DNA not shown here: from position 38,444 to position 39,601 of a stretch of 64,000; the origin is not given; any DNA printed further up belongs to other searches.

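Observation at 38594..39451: DapF homologue in which both catalytic cysteines are serine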

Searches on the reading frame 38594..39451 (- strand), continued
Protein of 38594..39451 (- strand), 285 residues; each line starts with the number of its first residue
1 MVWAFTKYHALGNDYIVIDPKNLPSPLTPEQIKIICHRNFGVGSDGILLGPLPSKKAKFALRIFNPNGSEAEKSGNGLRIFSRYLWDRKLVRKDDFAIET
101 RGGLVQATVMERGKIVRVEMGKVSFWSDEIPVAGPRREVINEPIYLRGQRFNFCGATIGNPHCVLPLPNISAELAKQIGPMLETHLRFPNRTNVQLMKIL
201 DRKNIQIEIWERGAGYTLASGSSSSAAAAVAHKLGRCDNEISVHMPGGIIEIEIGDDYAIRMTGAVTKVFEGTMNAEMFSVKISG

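Call 15: search_protein_representatives(protein=window:38594-39451:-)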
Query: 285 residues. Proteins with E-value up to 0.001 (for the whole library): 18749; up to 1e-10: 10898; up to 1e-30: 2057. The best 150 are listed.
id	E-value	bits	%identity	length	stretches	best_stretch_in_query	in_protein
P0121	1.3e-104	366.0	62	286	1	4-280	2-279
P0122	9.2e-98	343.5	68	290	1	55-283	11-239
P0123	6.5e-97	340.7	55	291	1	4-280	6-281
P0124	1.7e-96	339.4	58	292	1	5-283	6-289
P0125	5.0e-94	331.3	57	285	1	3-277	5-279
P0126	1.9e-93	329.4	55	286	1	5-278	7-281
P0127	7.5e-93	327.4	55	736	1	6-281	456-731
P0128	8.5e-89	314.1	55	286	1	5-278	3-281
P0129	5.2e-87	308.3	57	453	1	4-273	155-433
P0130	1.4e-84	300.3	52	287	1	5-276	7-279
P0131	4.2e-83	295.4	52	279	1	5-280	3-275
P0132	1.7e-80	286.9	49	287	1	5-278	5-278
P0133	2.1e-80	286.6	48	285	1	5-274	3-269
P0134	3.7e-80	285.8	51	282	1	4-278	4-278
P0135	1.0e-79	284.3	49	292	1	4-278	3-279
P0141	2.7e-78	279.6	50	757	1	4-279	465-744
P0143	1.0e-77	277.8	49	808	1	5-280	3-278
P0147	1.8e-76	273.7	51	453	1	5-275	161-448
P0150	1.7e-75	270.5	47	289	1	5-279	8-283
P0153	6.5e-75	268.6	56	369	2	135-282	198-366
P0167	6.8e-72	258.7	57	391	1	61-278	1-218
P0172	2.3e-70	253.6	44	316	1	2-268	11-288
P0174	1.3e-69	251.2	45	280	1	6-277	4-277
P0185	7.7e-68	245.4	46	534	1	5-281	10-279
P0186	8.8e-68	245.2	42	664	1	5-275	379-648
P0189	9.3e-67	241.8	42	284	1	4-281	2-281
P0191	1.6e-66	241.0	41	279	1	7-275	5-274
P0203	5.2e-64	232.8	43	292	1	5-279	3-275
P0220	4.5e-62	226.4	43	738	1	6-279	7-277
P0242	7.2e-59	215.9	40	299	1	5-279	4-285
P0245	1.2e-58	215.1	40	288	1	5-278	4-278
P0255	5.1e-57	209.9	38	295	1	4-277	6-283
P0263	4.1e-56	206.9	39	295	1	4-274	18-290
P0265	6.0e-56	206.3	40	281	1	5-277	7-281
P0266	6.0e-56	206.3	39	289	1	4-276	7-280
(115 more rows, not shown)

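Call 17: search_protein_families(library=pfam, proteins=[P0127, P0141, P0143, P0186, P0220, P0129, P0147, P0185, P0167, P0153], max_evalue=0.001)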
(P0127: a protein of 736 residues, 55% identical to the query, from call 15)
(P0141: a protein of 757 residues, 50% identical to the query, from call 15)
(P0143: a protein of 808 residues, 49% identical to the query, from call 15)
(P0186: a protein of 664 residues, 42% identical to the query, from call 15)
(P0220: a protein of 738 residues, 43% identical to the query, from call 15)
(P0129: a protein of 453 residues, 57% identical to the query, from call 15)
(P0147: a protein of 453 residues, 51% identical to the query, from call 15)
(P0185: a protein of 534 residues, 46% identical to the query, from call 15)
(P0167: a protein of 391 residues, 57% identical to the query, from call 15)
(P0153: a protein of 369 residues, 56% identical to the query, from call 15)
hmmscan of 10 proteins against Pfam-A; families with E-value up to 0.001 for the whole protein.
P0127 (736 aa): 3 families
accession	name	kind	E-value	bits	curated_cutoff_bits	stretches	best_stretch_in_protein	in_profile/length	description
PF01678.24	DAP_epimerase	-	3e-51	173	34.7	2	457-573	3-118/121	Diaminopimelate epimerase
PF02784.22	Orn_Arg_deC_N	-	3.4e-39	135.1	23.4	1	68-308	12-247/247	Pyridoxal-dependent decarboxylase, pyridoxal binding domain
PF00278.28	Orn_DAP_Arg_deC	-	1e-14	55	23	1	101-398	5-95/95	Pyridoxal-dependent decarboxylase, C-terminal sheet domain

P0141 (757 aa): 3 families
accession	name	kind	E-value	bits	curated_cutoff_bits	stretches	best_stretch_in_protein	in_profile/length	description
PF02784.22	Orn_Arg_deC_N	-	3.2e-48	164.7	23.4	1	47-301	4-247/247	Pyridoxal-dependent decarboxylase, pyridoxal binding domain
PF01678.24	DAP_epimerase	-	3.1e-47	160.1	34.7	2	620-731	2-118/121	Diaminopimelate epimerase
PF00278.28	Orn_DAP_Arg_deC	-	9.2e-17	61.5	23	1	302-397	6-95/95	Pyridoxal-dependent decarboxylase, C-terminal sheet domain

P0143 (808 aa): 4 families
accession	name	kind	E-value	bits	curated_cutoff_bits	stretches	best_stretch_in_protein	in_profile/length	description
PF01678.24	DAP_epimerase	-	2.1e-46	157.4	34.7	2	153-266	2-120/121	Diaminopimelate epimerase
PF08245.18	Mur_ligase_M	-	9.3e-41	140.4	24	1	403-627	1-199/200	Mur ligase middle domain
PF02875.26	Mur_ligase_C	-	6e-30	105.1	28.4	1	650-781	1-127/127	Mur ligase, glutamate ligase domain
PF01225.30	Mur_ligase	-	4.1e-05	24.3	21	0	317-390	1-94/95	Mur ligase family, catalytic domain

P0186 (664 aa): 3 families
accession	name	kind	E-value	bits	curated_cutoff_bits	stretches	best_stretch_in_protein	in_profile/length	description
PF01168.26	Ala_racemase_N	-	9.9e-74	248.2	24.1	1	10-229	1-219/220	Alanine racemase, N-terminal domain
PF01678.24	DAP_epimerase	-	1.4e-46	158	34.7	2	529-639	2-118/121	Diaminopimelate epimerase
PF00842.27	Ala_racemase_C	-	3.9e-46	156.2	25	1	243-367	1-127/127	Alanine racemase, C-terminal domain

P0220 (738 aa): 3 families
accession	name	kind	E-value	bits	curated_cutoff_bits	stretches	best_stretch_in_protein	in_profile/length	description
PF01168.26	Ala_racemase_N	-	2.9e-53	181.3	24.1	1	344-572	1-220/220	Alanine racemase, N-terminal domain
PF01678.24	DAP_epimerase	-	3.9e-40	137.1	34.7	2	154-265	2-119/121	Diaminopimelate epimerase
PF00842.27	Ala_racemase_C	-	2.9e-38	130.7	25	1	588-714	3-127/127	Alanine racemase, C-terminal domain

P0129 (453 aa): 2 families
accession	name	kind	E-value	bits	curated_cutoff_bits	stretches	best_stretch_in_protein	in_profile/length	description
PF01678.24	DAP_epimerase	-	5.3e-50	169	34.7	2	158-285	3-120/121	Diaminopimelate epimerase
PF06094.17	GGACT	-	9e-18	65.4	22.8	1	12-119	1-115/120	Gamma-glutamyl cyclotransferase, AIG2-like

P0147 (453 aa): 2 families
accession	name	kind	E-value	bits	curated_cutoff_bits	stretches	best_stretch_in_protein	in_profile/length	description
PF01678.24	DAP_epimerase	-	5.5e-48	162.5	34.7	2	320-435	2-114/121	Diaminopimelate epimerase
PF00278.28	Orn_DAP_Arg_deC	-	2.3e-11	44.3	23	1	2-90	23-87/95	Pyridoxal-dependent decarboxylase, C-terminal sheet domain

P0185 (534 aa): 11 families
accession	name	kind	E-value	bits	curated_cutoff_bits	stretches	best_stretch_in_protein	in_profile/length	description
PF01678.24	DAP_epimerase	-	9.3e-51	171.4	34.7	2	153-261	2-115/121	Diaminopimelate epimerase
PF13649.12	Methyltransf_25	-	2.9e-17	63.6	27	1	352-449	1-96/97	Methyltransferase domain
PF08242.18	Methyltransf_12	-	1.1e-14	55.4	30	1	353-452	1-98/98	Methyltransferase domain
PF08241.18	Methyltransf_11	-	1.5e-14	54.8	21.2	1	353-453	1-94/95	Methyltransferase domain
PF13847.12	Methyltransf_31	-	2.3e-14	53.8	27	1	349-456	4-111/145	Methyltransferase domain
PF13489.12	Methyltransf_23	-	2.7e-10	40.6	27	1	336-463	11-124/164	Methyltransferase domain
PF00891.24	Methyltransf_2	-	2.1e-07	30.9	22.3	1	337-480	54-189/210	O-methyltransferase domain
PF05401.17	NodS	-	5.8e-07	30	24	1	346-448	41-138/201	Nodulation protein S (NodS)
PF01209.24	Ubie_methyltran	-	6.4e-06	26.1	20.1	1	348-476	47-169/233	ubiE/COQ5 methyltransferase family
PF05175.20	MTS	-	3.8e-05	23.8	23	1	342-422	25-104/170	Methyltransferase small domain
PF08003.17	Methyltransf_9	-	0.00097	18.6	23.8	0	348-473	115-236/315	Protein of unknown function (DUF1698)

P0167 (391 aa): 7 families
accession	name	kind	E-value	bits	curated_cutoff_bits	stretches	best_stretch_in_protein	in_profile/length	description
PF01678.24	DAP_epimerase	-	4.1e-41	140.3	34.7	2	95-207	2-119/121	Diaminopimelate epimerase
PF00583.31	Acetyltransf_1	-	1.9e-17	64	20.7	1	268-357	22-112/116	Acetyltransferase (GNAT) family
PF13673.13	Acetyltransf_10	-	6.2e-10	39.6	23.6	1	277-377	29-123/128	Acetyltransferase (GNAT) domain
PF13508.13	Acetyltransf_7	-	8.4e-10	39.3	27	1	284-357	8-78/84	Acetyltransferase (GNAT) domain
PF08445.16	FR47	-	9.3e-07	29.2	22.1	1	302-365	19-81/86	FR47-like protein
PF13523.12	Acetyltransf_8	-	9.8e-06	25.7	27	1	239-364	4-140/145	Acetyltransferase (GNAT) domain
PF13302.13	Acetyltransf_3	-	0.00023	22.3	25.4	1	232-361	3-137/138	Acetyltransferase (GNAT) domain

P0153 (369 aa): 1 family
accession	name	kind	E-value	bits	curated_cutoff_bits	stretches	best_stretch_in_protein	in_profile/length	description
PF01678.24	DAP_epimerase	-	1.1e-46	158.2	34.7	2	218-324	2-102/121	Diaminopimelate epimerase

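Call 19: list_cluster_members(proteins=[P0121, P0123, P0133, P0150, P0172, P0189, P0191, P0203, P0242, P0245])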
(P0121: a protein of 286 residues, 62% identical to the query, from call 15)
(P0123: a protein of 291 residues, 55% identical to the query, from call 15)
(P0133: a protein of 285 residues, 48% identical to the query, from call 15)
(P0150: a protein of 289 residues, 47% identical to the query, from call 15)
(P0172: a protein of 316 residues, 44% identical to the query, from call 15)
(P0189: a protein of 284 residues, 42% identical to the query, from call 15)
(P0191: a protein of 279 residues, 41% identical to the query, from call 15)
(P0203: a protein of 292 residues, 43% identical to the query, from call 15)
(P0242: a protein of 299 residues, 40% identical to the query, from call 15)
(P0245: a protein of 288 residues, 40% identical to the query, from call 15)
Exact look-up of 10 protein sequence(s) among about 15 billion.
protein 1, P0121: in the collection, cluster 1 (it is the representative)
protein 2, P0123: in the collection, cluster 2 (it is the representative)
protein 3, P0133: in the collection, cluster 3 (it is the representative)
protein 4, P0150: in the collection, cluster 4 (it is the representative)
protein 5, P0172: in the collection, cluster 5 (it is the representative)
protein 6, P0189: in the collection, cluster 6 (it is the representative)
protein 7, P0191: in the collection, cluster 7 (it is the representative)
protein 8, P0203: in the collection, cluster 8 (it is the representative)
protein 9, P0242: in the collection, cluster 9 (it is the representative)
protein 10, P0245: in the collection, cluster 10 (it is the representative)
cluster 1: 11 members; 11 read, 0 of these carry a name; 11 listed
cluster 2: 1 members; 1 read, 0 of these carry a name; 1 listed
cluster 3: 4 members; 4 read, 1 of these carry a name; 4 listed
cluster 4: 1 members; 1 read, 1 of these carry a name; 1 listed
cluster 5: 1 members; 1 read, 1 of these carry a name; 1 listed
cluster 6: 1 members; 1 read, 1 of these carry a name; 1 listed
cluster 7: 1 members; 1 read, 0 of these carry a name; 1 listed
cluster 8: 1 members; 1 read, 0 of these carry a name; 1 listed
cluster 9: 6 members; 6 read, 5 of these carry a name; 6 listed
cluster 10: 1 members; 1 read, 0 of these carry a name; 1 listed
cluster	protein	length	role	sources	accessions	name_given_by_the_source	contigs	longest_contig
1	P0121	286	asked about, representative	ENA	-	-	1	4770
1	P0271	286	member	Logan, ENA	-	-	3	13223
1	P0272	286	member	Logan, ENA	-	-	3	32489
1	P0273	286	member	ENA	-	-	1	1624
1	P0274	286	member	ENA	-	-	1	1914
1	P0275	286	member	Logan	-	-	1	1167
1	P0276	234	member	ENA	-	-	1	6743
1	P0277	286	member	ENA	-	-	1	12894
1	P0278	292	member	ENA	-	-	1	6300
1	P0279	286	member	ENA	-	-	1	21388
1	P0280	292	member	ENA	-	-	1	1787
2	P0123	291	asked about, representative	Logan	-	-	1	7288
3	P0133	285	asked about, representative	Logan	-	-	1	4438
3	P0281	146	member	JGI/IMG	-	diaminopimelate epimerase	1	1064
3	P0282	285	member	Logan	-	-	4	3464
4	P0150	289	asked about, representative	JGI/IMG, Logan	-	diaminopimelate epimerase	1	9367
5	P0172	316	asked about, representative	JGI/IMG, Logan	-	diaminopimelate epimerase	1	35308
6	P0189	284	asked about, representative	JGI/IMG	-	diaminopimelate epimerase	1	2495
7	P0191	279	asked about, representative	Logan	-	-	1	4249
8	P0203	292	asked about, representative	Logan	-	-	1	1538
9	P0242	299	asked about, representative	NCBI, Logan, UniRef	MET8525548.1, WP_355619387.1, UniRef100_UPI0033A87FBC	diaminopimelate epimerase [Micromonospora sp. NPDC005172] | diaminopimelate epimerase n=1 Tax=Micromonospora sp. NPDC005172 TaxID=3156867 ...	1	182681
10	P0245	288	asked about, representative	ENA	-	-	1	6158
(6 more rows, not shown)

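Call 25: find_related_loci(query=A1, collection=genome_contigs, flank=10000)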
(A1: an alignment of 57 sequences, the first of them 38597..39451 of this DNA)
Query A1 (285 aa) in genome_contigs; peptide patterns used: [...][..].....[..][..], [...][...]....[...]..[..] (x = any residue, [..] = any of these).
600 stretches matched a pattern (row limit reached: there are more); 592 encode a relative of the query (tblastn E <= 1e-3); the best 80 are kept; 80 distinct loci.
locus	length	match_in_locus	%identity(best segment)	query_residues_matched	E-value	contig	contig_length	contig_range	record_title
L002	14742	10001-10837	84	1-279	6e-159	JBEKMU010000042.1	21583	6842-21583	MAG: Verrucomicrobiota bacterium isolate SPRUCE 400 SPRUCE_400_42, whole genome shotgun sequence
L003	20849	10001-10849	84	1-283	5e-158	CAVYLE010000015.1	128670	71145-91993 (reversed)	MAG: uncultured Verrucomicrobiae bacterium isolate MFD01476.bin.1.197 genome assembly, contig: contig_64769, whole genom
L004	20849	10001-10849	83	1-283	4e-157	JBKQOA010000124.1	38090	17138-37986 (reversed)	MAG: Limisphaerales bacterium isolate LASCr2D2E2F__bin_97 LASCr2D2E2F_000000309791, whole genome shotgun sequence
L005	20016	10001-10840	84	1-279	2e-154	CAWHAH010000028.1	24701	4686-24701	MAG: uncultured Verrucomicrobiae bacterium isolate MFD01231.bin.2.53 genome assembly, contig: contig_12378, whole genome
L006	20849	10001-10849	82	1-283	2e-154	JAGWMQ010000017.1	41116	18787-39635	MAG: Verrucomicrobiota bacterium isolate REEB211 contig-150_1433, whole genome shotgun sequence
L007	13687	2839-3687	82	1-283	7e-154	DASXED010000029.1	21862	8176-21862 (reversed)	MAG TPA_asm: Verrucomicrobiia bacterium isolate SMAG_U5103 k141_1833266, whole genome shotgun sequence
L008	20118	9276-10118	83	1-281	1e-151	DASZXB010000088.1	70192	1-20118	MAG TPA_asm: Verrucomicrobiia bacterium isolate SMAG_U6172 k141_957874, whole genome shotgun sequence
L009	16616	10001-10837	82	1-279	5e-151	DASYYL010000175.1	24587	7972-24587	MAG TPA_asm: Verrucomicrobiia bacterium isolate SMAG_U6334 k141_379747, whole genome shotgun sequence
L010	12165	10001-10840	81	1-280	9e-150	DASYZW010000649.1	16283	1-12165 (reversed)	MAG TPA_asm: Verrucomicrobiia bacterium isolate SMAG_U6372 k141_306834, whole genome shotgun sequence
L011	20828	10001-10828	83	4-279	9e-150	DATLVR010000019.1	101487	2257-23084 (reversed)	MAG TPA_asm: Verrucomicrobiia bacterium isolate SMAG_U13197 k141_6962, whole genome shotgun sequence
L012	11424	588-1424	73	5-283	1e-133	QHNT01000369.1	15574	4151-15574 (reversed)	MAG: Verrucomicrobia bacterium isolate AV7 14_0929_05_30cm_scaffold_7814_curated, whole genome shotgun sequence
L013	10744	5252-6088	73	1-279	4e-128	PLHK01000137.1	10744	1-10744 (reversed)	MAG: Limisphaerales bacterium isolate bog_1402 73.20110800_S1S.11_contig_5133, whole genome shotgun sequence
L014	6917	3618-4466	71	1-283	1e-127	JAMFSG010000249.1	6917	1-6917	MAG: Verrucomicrobia bacterium isolate NGEE_A_bin31 k127_1142282, whole genome shotgun sequence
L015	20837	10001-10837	70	1-279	1e-125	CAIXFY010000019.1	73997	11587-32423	MAG: uncultured Verrucomicrobia subdivision 3 bacterium isolate VK1_bin-0319 genome assembly, contig: bin-0319:19/85, wh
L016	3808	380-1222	67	1-281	1e-127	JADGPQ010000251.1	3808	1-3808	MAG: Thermoleophilia bacterium isolate Chersky.21_4 contig-100_22274, whole genome shotgun sequence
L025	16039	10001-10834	68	5-281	5e-119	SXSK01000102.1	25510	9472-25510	MAG: Verrucomicrobiales bacterium isolate F1-140-MAGs082 F1-140__c146212, whole genome shotgun sequence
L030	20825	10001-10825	65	5-279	6e-116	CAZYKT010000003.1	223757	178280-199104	MAG TPA_asm: uncultured Polyangiaceae bacterium isolate SRP192927_co6_558 genome assembly, contig: NODE_10_length_223757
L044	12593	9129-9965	65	5-283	2e-112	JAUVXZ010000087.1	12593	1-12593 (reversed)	MAG: Pseudomonadota bacterium isolate CSMAG_1229 CSMAG_1229_k141_1314247_length_12593_cov_9.7335, whole genome shotgun s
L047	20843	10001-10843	63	5-283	5e-111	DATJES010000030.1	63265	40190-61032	MAG TPA_asm: Lacunisphaera sp. isolate SMAG_U15439 k141_11403346, whole genome shotgun sequence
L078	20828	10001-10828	61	5-279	2e-103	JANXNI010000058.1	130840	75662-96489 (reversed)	MAG: Burkholderiales bacterium isolate 339R_concoct_73_sub 339R_k141_1323233, whole genome shotgun sequence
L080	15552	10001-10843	60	2-282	5e-103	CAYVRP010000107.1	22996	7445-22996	MAG TPA_asm: uncultured Polyangiaceae bacterium isolate SRP167436_co1_19 genome assembly, contig: NODE_3381_length_22996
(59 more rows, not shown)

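Call 32: find_encoding_contigs(protein=P0242, flank=10000, max_places=3)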
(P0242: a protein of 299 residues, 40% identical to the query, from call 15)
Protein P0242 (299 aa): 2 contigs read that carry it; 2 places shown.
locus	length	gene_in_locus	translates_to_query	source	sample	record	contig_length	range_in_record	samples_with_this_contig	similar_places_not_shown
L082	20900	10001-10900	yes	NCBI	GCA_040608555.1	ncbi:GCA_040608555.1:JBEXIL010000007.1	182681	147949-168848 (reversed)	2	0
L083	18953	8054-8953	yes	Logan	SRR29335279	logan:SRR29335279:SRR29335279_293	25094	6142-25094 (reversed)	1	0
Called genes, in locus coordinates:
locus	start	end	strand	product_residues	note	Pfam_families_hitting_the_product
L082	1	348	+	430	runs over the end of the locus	PF00092:VWA (weak), PF13519:VWA_2, PF13768:VWA_3 (weak)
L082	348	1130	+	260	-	-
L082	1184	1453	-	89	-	-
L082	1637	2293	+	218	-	PF17837:4PPT_N, PF01648:ACPS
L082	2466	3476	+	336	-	-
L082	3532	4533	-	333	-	-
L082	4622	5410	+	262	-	-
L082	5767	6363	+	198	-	-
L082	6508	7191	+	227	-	PF03067:LPMO_10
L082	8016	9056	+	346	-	PF14518:Haem_oxygenas_2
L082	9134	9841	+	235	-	PF10014:2OG-Fe_Oxy_2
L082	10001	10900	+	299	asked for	PF01678:DAP_epimerase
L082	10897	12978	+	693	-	PF04879:Molybdop_Fe4S4, PF00384:Molybdopterin, PF01568:Molydop_binding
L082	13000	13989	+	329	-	PF00248:Aldo_ket_red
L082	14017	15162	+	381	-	PF00155:Aminotran_1_2, PF00266:Aminotran_5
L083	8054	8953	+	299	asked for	PF01678:DAP_epimerase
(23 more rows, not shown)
